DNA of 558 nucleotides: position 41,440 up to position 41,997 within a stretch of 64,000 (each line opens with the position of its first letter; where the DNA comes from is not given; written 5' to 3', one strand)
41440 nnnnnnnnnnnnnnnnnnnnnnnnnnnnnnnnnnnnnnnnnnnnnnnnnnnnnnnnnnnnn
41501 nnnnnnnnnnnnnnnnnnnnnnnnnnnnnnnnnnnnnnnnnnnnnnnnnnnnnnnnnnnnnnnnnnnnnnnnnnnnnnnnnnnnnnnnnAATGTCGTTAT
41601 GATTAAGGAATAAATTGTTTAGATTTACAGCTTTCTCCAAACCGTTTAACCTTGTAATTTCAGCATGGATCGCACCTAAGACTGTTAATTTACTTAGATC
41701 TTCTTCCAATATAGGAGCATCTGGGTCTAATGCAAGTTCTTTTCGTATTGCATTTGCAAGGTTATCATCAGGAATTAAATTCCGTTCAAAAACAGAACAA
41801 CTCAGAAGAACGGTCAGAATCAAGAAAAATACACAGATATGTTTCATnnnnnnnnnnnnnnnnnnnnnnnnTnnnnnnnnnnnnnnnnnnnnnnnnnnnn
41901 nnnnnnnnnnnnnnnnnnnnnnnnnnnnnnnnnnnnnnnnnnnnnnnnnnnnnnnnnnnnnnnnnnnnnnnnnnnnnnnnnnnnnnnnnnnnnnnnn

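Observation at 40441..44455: Two adjacent exported internalin-like leucine-rich-repeat proteins (476 and 860 aa)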

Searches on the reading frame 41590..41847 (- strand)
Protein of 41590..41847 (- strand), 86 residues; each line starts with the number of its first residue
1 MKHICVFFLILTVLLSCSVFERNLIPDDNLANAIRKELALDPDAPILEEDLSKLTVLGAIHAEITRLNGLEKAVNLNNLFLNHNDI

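Call 54: find_homologous_proteins(query=A1, max_evalue=0.00001)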
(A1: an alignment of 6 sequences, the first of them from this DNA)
Query A1 (6 sequences) (86 aa, profile of the alignment): 170 proteins with E <= 0.00001 among 1669 candidates; the best 120 are listed.
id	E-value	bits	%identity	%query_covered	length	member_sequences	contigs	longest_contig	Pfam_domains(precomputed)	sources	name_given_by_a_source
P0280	1.5e-35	139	49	100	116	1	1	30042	PF12799.14,PF13855.13,PF23952.2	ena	-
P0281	8.7e-35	136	42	100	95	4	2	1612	-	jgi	jgi:Leucine-rich repeat (LRR) protein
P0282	1.2e-32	130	42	100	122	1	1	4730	PF12799.14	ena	-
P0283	1.2e-32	130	47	92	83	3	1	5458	-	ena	-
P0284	6.3e-32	127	45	95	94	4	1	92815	-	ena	-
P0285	7.6e-32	127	48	100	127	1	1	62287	PF12799.14,PF13855.13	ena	-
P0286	1.1e-31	127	48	100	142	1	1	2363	PF12799.14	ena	-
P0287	2.9e-31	125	45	100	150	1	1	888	PF00560.40,PF12799.14,PF13855.13,PF23952.2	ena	-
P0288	6.2e-31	124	42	100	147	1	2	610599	PF00560.40,PF12799.14,PF13855.13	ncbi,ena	-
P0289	5.6e-30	121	45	100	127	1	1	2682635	PF12799.14,PF23952.2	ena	-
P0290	1.2e-29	120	44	100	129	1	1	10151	PF12799.14,PF13855.13,PF23952.2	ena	-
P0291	1.9e-29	119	56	100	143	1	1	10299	PF12799.14,PF13855.13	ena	-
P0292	1.4e-28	117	53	92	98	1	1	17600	-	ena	-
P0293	1.7e-28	116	58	100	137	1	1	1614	PF12799.14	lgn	-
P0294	1.7e-28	116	46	88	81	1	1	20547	-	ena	-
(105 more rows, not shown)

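Call 58: find_encoding_contigs(protein=P0293, flank=5000, max_places=3)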
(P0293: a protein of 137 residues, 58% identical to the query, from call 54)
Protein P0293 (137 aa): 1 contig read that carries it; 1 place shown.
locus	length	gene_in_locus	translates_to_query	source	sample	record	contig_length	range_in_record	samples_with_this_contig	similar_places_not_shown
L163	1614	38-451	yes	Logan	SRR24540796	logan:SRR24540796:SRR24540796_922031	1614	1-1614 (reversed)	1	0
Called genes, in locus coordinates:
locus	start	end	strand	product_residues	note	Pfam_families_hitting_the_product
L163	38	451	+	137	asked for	PF12799:LRR_4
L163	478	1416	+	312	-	-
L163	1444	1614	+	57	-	?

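Call 59: find_encoding_contigs(protein=P0289, flank=10000, max_places=2)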
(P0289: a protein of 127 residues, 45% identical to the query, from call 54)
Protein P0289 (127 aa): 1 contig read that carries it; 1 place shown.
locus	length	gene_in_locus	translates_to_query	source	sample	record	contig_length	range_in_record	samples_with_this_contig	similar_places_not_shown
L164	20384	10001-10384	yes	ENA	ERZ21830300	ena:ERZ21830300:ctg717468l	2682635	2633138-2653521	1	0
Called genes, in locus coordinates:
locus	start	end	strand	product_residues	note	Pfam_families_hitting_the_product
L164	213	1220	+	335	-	PF01408:GFO_IDH_MocA, PF02894:GFO_IDH_MocA_C, PF22725:GFO_IDH_MocA_C3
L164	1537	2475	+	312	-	PF01261:AP_endonuc_2, PF03786:UxuA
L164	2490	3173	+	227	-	PF02388:FemAB (weak)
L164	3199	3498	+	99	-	PF13480:Acetyltransf_6 (weak)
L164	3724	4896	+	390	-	PF00884:Sulfatase, PF16347:SGSH_C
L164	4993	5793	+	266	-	PF05721:PhyH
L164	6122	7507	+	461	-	PF01663:Phosphodiest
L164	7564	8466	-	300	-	PF03576:Peptidase_S58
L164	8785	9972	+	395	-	-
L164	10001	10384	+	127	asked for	PF23952:LRR_EndoS (faint), PF12799:LRR_4 (faint)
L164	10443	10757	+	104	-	PF01527:HTH_Tnp_1, PF13518:HTH_28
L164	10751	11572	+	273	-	PF13276:HTH_21, PF00665:rve, PF13683:rve_3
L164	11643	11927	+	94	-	PF01527:HTH_Tnp_1, PF13542:HTH_Tnp_ISL3 (faint), PF13518:HTH_28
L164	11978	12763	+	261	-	PF13276:HTH_21, PF00665:rve, PF13683:rve_3, PF13333:rve_2 (weak)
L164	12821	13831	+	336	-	-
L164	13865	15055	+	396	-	PF01041:DegT_DnrJ_EryC1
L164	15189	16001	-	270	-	-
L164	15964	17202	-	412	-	PF13435:Cytochrome_C554 (faint), PF14522:Cytochrome_C7 (faint), PF09699:Paired_CXXCH_1 (faint), PF14537:Cytochrom_c3_2 (faint), PF13447:Multi-haem_cyto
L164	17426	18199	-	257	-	PF07638:Sigma70_ECF, PF04542:Sigma70_r2, PF08281:Sigma70_r4_2, PF04545:Sigma70_r4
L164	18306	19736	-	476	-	PF12679:ABC2_membrane_2, PF12698:ABC2_membrane_3 (weak)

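Call 60: find_encoding_contigs(protein=P0288, flank=10000, max_places=2)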
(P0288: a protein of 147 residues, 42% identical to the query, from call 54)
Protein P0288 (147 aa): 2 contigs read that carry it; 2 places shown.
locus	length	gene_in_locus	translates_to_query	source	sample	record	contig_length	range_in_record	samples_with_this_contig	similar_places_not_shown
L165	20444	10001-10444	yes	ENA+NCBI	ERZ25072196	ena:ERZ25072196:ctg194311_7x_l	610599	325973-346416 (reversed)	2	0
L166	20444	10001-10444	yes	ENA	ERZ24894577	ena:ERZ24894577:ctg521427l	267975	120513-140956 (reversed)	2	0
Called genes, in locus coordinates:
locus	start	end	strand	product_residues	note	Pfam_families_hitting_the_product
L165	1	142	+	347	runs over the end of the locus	PF01408:GFO_IDH_MocA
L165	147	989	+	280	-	PF13489:Methyltransf_23, PF01135:PCMT, PF01209:Ubie_methyltran, PF01269:Fibrillarin (weak), PF13847:Methyltransf_31, PF08241:Methyltransf_11, PF08242:Methyltransf_12, PF13649:Methyltransf_25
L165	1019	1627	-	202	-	-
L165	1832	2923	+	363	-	-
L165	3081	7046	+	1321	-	-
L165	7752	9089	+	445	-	-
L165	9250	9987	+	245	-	-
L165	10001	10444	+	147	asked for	PF12799:LRR_4, PF13855:LRR_8 (weak), PF00560:LRR_1 (faint)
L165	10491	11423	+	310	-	-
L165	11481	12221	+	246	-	-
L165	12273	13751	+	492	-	PF07394:DUF1501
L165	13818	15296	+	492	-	PF07394:DUF1501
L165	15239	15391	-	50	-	-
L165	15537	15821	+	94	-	-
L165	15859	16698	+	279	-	PF13576:Pentapeptide_3 (weak), PF00520:Ion_trans (faint), PF07885:Ion_trans_2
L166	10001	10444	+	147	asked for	PF12799:LRR_4, PF13855:LRR_8 (weak), PF00560:LRR_1 (faint)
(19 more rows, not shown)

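Call 61: find_encoding_contigs(protein=P0291, flank=10000, max_places=2)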
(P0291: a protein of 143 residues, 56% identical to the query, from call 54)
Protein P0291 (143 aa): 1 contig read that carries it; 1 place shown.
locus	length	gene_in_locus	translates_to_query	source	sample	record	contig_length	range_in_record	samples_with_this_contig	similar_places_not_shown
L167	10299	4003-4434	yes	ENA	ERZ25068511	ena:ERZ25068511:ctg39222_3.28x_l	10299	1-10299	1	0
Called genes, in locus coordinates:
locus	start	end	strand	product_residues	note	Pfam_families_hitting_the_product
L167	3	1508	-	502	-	?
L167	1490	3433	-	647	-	-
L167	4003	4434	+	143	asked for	PF13855:LRR_8 (weak), PF12799:LRR_4 (weak)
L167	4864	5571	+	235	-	-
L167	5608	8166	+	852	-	-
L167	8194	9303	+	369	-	-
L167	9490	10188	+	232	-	-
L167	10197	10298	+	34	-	?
